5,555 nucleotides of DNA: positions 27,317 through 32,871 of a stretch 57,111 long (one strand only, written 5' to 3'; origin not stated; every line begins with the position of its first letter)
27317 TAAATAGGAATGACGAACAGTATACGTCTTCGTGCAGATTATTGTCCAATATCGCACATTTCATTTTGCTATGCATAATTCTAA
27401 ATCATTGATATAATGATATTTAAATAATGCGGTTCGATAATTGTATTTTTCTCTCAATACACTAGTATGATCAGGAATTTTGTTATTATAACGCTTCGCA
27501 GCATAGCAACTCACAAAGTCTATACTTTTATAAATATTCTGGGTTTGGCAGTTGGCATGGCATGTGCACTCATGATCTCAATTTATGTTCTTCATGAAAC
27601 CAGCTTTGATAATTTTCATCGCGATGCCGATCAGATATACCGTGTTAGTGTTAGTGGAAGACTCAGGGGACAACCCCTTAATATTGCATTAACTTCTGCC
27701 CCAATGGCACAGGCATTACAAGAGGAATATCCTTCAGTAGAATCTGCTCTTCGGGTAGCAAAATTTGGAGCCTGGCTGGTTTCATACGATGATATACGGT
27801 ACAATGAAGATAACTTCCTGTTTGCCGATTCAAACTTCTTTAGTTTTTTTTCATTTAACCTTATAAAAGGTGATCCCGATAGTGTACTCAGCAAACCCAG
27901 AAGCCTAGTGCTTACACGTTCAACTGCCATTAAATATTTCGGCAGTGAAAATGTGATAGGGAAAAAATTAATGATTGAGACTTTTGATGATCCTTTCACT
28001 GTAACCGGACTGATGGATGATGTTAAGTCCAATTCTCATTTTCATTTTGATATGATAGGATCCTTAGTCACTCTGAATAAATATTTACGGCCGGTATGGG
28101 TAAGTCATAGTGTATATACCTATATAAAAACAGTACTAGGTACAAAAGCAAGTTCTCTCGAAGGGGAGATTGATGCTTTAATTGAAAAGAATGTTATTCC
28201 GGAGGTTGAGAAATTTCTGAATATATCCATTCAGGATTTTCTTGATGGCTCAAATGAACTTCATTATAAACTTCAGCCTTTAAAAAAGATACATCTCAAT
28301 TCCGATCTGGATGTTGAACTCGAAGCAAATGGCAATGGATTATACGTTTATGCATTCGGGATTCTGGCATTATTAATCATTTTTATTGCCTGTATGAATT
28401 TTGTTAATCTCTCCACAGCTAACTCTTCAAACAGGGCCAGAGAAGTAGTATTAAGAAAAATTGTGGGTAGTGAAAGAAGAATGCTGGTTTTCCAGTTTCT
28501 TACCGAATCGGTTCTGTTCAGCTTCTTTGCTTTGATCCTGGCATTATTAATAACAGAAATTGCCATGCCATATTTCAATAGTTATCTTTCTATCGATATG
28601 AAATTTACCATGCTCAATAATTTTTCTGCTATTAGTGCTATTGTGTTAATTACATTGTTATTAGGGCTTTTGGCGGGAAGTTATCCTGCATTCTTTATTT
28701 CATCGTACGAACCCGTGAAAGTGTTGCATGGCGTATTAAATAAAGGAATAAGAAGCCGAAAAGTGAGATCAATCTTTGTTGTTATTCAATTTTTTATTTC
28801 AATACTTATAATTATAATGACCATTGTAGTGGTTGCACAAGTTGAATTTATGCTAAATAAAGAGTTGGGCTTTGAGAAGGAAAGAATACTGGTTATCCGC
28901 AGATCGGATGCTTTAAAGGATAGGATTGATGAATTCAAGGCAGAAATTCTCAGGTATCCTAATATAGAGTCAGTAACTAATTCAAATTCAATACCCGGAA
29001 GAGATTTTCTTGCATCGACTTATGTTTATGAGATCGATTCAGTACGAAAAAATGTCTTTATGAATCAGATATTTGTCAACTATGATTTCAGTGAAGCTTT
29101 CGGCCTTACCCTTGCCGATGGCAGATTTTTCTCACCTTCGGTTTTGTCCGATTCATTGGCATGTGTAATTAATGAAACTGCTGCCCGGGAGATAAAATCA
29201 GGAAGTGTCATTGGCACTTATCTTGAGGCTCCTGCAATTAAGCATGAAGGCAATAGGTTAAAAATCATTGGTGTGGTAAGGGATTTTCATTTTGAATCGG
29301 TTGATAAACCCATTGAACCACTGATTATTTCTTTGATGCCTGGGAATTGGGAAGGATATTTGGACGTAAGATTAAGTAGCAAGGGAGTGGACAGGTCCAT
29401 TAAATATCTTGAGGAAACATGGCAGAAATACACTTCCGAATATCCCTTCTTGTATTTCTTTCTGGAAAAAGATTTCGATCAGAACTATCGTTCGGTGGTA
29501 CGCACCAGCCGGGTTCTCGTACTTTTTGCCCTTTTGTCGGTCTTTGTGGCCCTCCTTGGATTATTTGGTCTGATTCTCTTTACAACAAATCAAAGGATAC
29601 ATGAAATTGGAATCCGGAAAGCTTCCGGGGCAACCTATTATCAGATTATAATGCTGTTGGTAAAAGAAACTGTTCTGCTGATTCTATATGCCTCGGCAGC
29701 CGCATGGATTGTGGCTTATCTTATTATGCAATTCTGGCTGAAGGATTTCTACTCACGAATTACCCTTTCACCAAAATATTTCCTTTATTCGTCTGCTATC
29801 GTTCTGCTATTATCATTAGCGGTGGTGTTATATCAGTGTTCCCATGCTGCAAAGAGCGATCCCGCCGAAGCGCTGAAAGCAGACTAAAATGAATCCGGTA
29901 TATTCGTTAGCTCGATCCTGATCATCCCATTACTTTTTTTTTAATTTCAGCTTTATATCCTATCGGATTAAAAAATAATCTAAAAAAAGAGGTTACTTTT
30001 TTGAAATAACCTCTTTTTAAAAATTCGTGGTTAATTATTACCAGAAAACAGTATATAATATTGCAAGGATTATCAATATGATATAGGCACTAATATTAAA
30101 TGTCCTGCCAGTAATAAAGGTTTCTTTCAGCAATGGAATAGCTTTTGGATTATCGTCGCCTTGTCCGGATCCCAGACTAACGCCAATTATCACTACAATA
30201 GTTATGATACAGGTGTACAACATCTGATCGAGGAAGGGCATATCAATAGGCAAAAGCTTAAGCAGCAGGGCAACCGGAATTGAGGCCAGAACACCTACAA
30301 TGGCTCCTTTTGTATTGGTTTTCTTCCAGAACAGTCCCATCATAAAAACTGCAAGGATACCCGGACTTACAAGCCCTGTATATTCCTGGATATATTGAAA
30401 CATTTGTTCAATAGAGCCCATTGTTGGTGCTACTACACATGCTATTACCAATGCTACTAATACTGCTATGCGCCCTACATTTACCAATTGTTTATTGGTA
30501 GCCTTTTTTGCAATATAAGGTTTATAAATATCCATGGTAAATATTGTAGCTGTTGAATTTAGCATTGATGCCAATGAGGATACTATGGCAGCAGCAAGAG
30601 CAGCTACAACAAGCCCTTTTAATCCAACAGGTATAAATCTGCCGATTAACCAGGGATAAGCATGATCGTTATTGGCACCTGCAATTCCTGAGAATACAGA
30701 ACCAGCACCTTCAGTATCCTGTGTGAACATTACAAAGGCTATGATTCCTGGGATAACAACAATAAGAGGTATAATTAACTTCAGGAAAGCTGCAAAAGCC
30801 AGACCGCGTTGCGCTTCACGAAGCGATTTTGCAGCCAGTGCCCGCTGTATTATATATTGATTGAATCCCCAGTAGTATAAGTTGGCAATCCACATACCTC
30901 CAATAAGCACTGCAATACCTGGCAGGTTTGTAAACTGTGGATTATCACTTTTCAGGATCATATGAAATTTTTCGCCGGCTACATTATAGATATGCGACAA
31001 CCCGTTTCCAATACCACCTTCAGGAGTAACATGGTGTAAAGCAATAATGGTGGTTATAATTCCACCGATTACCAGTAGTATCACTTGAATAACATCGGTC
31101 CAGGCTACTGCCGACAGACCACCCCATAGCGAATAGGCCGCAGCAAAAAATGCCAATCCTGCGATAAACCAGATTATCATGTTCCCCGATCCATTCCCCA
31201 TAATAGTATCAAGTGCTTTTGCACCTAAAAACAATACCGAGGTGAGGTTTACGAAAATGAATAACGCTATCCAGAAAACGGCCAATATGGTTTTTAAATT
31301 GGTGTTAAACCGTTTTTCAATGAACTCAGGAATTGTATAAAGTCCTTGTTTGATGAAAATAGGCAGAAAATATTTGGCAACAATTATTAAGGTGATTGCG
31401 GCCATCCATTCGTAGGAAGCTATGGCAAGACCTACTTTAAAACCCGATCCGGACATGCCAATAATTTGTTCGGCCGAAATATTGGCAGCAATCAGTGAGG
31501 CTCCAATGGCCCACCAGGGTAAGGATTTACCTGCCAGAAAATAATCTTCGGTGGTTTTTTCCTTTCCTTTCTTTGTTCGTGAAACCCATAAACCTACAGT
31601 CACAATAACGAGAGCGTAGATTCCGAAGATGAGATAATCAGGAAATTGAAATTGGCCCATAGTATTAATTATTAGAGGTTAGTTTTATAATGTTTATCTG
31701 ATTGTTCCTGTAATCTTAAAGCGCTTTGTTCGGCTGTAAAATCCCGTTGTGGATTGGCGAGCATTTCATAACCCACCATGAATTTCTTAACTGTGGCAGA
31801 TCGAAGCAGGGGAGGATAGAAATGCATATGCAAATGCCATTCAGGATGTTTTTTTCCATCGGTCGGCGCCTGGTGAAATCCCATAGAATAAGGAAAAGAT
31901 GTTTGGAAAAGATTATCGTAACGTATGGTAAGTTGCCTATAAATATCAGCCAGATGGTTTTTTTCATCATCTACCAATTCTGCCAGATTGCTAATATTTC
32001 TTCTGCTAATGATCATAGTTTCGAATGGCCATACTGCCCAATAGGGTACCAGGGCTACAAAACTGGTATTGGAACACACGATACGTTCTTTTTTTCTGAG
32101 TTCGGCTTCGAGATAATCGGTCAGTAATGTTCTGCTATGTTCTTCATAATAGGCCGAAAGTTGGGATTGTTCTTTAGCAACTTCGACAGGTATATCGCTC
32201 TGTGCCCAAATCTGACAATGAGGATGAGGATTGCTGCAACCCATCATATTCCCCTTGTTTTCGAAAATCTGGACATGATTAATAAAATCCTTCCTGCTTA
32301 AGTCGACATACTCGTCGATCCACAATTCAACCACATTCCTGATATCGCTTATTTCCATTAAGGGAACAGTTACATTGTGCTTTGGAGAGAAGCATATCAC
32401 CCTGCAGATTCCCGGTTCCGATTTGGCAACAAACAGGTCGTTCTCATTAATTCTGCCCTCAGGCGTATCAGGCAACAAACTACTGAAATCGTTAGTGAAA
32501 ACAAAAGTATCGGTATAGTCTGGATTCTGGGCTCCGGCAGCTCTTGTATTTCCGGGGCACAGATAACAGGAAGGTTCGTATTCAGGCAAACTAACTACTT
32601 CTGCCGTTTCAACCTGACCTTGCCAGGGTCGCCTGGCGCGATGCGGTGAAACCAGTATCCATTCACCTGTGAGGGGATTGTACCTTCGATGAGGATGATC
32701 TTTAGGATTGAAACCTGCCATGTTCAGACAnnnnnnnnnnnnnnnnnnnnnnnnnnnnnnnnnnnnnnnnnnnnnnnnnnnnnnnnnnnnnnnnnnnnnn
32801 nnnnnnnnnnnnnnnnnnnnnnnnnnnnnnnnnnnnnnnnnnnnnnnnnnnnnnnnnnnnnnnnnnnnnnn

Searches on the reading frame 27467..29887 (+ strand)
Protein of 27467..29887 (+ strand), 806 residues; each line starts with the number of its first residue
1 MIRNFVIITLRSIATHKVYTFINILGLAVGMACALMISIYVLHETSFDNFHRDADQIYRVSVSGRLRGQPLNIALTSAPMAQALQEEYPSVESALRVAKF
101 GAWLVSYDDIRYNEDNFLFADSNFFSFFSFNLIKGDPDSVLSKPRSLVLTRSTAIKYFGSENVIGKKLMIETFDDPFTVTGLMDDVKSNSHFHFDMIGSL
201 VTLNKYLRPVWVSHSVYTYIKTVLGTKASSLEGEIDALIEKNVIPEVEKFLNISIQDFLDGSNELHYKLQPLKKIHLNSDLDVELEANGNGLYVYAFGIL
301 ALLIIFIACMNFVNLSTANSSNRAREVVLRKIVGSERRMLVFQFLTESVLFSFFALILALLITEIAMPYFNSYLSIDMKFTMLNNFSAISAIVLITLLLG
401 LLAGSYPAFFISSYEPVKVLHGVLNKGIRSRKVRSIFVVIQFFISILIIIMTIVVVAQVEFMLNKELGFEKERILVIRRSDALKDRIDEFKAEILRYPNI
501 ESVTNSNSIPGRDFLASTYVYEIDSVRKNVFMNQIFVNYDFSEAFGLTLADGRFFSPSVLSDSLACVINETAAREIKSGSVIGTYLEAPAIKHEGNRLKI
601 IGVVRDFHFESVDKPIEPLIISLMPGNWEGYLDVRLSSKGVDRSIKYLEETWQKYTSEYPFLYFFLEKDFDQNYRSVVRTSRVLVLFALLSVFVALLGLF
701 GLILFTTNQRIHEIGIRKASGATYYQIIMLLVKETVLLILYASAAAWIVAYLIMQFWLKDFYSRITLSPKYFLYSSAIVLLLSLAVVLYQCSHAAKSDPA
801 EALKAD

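Call 49: search_protein_families(library=pfam, proteins=[window:27467-29887:+], max_evalue=0.0001)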
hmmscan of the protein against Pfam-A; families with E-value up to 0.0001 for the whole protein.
window:27467-29887:+ (806 aa): 2 families
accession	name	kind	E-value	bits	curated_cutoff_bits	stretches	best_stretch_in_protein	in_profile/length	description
PF12704.14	MacB_PCD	-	2.6e-32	113.2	27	2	20-236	1-205/207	MacB-like periplasmic core domain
PF02687.27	FtsX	-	1.4e-26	93.3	25.5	2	299-416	2-120/120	FtsX-like permease C-terminal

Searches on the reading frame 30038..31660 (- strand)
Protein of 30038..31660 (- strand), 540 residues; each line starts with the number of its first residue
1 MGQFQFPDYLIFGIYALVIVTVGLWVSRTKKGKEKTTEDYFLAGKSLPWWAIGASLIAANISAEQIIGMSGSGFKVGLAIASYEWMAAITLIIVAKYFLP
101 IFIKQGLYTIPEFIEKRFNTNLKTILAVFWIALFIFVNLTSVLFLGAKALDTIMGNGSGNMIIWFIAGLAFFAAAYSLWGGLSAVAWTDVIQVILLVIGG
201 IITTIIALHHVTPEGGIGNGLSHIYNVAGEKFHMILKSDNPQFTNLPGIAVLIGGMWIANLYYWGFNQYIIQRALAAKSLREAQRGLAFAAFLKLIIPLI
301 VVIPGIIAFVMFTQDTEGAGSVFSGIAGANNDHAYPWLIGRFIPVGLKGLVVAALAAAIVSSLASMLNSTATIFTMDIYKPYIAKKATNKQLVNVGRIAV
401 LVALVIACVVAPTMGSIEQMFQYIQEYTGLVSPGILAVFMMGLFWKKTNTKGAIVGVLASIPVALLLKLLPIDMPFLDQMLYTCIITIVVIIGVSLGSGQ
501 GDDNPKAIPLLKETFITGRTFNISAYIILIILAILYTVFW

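Call 49: search_protein_families(library=pfam, proteins=[window:30038-31660:-], max_evalue=0.0001)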
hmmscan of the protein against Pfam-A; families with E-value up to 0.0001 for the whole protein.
window:30038-31660:- (540 aa): 1 family
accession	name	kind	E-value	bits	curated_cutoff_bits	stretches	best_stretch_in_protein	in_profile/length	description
PF00474.23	SSF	-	1.1e-73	248.9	22.8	1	40-458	1-404/406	Sodium:solute symporter family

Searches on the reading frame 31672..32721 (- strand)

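Call 49: search_protein_families(library=pfam, proteins=[window:31672-32721:-], max_evalue=0.0001)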
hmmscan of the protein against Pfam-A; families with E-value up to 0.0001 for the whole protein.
window:31672-32721:- (349 aa): 2 families
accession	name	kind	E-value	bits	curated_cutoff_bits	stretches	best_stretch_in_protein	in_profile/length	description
PF01087.27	GalP_UDP_transf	-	5.3e-69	232.8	22.1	1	4-178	3-184/184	Galactose-1-phosphate uridyl transferase, N-terminal domain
PF02744.22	GalP_UDP_tr_C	-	1.4e-63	214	29.2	1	186-348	3-164/165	Galactose-1-phosphate uridyl transferase, C-terminal domain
